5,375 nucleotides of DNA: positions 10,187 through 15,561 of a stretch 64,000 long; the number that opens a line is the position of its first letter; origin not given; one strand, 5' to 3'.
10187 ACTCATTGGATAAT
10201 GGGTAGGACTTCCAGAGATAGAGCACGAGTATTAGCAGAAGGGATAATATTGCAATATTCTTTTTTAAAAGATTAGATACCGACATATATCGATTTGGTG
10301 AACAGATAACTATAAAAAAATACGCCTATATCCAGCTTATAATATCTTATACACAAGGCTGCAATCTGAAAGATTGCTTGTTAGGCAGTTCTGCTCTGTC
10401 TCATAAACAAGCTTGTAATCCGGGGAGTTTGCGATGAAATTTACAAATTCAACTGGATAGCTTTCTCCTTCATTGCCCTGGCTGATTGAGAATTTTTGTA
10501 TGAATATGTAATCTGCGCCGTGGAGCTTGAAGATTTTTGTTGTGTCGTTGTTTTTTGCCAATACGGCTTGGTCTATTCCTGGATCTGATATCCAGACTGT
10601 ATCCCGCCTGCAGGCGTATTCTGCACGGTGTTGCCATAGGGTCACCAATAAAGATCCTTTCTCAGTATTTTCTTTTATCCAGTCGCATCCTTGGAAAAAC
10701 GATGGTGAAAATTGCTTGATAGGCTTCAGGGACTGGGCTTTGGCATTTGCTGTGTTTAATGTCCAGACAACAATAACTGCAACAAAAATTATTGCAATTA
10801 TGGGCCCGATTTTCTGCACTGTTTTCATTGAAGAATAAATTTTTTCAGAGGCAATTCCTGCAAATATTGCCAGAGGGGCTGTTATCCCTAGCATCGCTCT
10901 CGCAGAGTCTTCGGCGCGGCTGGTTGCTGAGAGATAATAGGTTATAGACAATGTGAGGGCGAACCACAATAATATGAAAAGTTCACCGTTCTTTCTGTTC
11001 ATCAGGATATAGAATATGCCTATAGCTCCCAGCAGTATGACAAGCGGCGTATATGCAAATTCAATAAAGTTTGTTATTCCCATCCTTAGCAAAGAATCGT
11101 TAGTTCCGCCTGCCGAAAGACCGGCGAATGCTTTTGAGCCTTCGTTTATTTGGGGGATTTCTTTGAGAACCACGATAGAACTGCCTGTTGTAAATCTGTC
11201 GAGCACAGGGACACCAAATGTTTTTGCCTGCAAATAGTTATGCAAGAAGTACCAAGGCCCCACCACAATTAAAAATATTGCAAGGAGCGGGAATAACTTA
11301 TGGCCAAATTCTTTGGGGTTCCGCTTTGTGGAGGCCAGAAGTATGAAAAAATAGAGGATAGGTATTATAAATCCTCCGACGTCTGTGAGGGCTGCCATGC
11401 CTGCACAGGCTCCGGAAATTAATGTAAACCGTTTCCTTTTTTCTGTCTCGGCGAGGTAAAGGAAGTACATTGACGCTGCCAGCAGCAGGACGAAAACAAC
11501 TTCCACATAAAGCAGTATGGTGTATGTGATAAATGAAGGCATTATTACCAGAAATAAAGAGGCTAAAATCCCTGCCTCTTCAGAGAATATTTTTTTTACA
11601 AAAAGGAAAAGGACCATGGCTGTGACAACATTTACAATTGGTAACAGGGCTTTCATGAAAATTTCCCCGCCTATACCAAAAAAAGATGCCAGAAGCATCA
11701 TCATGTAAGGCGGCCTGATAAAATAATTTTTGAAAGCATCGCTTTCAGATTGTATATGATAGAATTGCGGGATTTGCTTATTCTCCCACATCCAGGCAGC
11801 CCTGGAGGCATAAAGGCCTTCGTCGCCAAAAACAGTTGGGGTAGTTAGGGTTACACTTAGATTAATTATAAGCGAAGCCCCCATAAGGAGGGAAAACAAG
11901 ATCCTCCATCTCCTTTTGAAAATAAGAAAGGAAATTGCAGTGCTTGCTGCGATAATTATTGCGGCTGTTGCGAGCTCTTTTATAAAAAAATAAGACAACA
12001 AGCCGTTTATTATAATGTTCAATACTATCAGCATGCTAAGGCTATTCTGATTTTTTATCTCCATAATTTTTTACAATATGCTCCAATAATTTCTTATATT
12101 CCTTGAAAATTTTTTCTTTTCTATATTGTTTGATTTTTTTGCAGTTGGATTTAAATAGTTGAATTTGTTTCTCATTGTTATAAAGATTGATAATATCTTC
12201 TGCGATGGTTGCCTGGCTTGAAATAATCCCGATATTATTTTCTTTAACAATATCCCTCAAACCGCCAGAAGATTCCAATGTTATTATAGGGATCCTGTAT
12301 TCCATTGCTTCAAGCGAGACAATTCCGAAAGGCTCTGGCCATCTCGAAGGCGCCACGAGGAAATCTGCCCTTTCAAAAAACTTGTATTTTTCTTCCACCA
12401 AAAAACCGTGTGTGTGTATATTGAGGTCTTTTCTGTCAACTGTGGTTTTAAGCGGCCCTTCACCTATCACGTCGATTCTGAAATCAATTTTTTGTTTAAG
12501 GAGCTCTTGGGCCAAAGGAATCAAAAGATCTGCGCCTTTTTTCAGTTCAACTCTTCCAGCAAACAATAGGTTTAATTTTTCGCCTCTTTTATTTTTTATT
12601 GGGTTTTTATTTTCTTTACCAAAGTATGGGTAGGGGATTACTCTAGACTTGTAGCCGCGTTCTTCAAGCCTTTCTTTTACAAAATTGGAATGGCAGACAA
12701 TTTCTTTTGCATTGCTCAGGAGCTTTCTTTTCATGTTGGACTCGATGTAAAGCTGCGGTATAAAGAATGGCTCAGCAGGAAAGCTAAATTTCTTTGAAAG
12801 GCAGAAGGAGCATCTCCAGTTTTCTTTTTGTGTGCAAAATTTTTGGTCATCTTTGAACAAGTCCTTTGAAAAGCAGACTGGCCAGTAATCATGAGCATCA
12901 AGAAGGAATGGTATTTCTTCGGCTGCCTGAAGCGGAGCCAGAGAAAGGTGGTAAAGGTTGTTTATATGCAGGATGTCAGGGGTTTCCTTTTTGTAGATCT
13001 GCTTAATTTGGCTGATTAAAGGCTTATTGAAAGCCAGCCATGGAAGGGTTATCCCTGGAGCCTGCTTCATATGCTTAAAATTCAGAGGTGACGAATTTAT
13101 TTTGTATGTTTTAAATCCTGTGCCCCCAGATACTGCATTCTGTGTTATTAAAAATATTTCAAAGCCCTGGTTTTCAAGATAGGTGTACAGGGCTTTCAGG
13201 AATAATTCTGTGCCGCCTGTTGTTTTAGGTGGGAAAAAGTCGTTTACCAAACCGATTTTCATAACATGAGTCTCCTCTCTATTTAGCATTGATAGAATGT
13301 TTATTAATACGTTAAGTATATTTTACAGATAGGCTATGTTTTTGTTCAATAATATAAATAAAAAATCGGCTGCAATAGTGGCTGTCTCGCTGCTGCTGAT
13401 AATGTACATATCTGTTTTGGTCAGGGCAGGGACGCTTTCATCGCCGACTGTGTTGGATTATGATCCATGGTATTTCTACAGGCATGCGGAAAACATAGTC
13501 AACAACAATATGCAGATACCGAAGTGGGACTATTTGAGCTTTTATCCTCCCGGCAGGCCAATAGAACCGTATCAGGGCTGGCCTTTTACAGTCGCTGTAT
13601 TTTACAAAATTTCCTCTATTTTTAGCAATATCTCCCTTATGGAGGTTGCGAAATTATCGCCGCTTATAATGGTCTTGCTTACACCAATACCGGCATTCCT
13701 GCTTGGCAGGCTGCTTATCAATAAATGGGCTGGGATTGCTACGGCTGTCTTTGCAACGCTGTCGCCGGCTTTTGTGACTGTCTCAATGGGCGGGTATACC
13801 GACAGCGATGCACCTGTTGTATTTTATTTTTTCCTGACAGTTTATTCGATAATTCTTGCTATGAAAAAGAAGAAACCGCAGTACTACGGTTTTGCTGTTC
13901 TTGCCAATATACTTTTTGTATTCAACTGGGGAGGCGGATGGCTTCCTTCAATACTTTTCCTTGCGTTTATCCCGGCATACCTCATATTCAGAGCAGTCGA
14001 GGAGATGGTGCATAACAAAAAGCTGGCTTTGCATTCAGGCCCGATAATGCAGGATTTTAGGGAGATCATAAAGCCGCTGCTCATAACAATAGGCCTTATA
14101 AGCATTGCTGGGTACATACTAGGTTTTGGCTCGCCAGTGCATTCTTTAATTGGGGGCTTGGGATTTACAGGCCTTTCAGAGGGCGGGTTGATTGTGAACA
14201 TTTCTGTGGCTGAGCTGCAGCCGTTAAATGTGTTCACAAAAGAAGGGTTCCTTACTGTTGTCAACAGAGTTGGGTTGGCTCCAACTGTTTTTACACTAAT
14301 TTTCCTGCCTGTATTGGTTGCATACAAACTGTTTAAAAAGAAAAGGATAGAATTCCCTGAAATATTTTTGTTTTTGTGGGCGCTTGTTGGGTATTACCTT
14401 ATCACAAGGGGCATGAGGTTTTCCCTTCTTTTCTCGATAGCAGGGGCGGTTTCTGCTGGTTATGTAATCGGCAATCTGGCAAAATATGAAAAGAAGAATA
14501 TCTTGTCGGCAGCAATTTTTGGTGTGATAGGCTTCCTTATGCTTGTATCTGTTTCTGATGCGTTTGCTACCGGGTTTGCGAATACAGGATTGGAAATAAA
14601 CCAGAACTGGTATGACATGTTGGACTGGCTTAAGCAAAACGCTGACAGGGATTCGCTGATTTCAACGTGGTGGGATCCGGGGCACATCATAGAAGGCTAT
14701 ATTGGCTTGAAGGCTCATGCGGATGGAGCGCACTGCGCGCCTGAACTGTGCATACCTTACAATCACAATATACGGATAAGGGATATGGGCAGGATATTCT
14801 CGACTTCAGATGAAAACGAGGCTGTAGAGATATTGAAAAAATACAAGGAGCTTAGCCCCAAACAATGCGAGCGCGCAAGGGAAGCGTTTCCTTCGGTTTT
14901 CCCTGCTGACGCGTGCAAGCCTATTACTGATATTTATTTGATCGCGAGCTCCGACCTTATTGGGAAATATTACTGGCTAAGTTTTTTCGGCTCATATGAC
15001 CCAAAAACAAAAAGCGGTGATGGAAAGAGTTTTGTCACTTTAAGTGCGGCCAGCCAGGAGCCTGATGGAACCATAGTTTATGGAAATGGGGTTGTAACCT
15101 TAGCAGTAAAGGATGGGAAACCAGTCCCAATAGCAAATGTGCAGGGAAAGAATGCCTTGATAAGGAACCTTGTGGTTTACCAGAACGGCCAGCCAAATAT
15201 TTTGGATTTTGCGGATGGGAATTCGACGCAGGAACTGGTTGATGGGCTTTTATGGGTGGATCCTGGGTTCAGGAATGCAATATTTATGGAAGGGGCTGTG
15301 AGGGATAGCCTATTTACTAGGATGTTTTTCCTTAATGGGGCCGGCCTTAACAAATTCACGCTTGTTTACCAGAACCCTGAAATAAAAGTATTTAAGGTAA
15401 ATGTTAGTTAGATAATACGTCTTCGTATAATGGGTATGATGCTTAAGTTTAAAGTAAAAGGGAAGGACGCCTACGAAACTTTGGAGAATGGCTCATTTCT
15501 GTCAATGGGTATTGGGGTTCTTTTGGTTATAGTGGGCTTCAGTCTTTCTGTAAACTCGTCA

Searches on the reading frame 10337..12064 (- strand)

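Call 51: search_protein_families(library=pfam, proteins=[window:10337-12064:-], max_evalue=0.0001)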
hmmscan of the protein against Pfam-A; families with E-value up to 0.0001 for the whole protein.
window:10337-12064:- (575 aa): 2 families
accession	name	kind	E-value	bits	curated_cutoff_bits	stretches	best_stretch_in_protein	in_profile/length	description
PF13231.12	PMT_2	-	1.4e-12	48.6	26.1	1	118-271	3-157/160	Dolichyl-phosphate-mannose-protein mannosyltransferase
PF02366.24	PMT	-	8.2e-05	22.7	22.7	1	140-272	88-233/245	Dolichyl-phosphate-mannose-protein mannosyltransferase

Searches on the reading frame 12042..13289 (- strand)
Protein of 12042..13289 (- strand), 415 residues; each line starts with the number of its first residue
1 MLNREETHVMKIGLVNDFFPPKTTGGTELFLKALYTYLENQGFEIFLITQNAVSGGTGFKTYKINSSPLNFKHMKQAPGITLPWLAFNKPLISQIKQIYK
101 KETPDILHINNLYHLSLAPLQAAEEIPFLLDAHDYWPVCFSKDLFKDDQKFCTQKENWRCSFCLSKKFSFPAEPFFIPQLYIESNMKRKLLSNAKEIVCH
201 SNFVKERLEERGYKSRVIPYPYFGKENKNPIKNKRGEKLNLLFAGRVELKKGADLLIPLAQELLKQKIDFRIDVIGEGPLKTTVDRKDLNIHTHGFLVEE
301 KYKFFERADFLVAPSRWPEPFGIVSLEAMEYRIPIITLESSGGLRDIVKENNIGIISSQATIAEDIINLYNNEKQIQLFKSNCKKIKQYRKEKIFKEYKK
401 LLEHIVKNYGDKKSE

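Call 51: search_protein_families(library=pfam, proteins=[window:12042-13289:-], max_evalue=0.0001)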
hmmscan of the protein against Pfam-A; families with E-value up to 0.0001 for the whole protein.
window:12042-13289:- (415 aa): 4 families
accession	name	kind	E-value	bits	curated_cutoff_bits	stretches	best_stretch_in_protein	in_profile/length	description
PF00534.26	Glycos_transf_1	-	1.2e-25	90.5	26.4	1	226-384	3-170/172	Glycosyl transferases group 1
PF13692.12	Glyco_trans_1_4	-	3.1e-20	73.3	27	1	240-372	3-142/142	Glycosyl transferases group 1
PF13439.12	Glyco_transf_4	-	1.2e-13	51.9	28.5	1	25-219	2-163/170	Glycosyltransferase Family 4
PF20706.3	GT4-conflict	-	8.6e-07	28.7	26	1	218-368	176-335/385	Family 4 Glycosyltransferase in conflict systems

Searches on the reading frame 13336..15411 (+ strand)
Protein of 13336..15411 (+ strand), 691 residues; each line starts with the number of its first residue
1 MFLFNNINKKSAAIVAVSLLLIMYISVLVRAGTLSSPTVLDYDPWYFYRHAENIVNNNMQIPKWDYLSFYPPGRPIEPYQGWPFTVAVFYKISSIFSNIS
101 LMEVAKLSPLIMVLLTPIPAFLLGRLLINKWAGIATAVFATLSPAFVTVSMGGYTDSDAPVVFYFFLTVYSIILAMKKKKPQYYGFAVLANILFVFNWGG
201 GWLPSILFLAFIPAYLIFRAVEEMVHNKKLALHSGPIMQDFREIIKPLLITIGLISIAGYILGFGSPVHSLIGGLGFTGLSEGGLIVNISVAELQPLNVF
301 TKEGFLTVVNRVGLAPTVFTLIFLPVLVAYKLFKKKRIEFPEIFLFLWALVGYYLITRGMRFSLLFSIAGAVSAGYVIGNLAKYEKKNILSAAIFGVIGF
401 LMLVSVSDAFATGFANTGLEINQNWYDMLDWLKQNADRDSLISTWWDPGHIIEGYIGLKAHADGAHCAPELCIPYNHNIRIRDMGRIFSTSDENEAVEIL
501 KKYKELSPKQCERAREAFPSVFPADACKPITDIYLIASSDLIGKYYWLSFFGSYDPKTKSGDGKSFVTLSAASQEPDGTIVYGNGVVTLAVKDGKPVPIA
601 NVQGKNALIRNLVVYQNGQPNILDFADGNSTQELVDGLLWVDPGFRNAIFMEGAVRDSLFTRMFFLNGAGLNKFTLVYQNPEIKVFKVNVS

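Call 51: search_protein_families(library=pfam, proteins=[window:13336-15411:+], max_evalue=0.0001)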
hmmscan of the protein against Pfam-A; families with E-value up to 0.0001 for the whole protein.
window:13336-15411:+ (691 aa): 2 families
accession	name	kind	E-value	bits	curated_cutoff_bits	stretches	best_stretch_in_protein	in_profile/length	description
PF02516.20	STT3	-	1.2e-25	91.4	24.5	1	36-409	26-400/405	Oligosaccharyl transferase STT3, N-terminal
PF13231.12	PMT_2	-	1.7e-07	32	26.1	1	95-216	16-126/160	Dolichyl-phosphate-mannose-protein mannosyltransferase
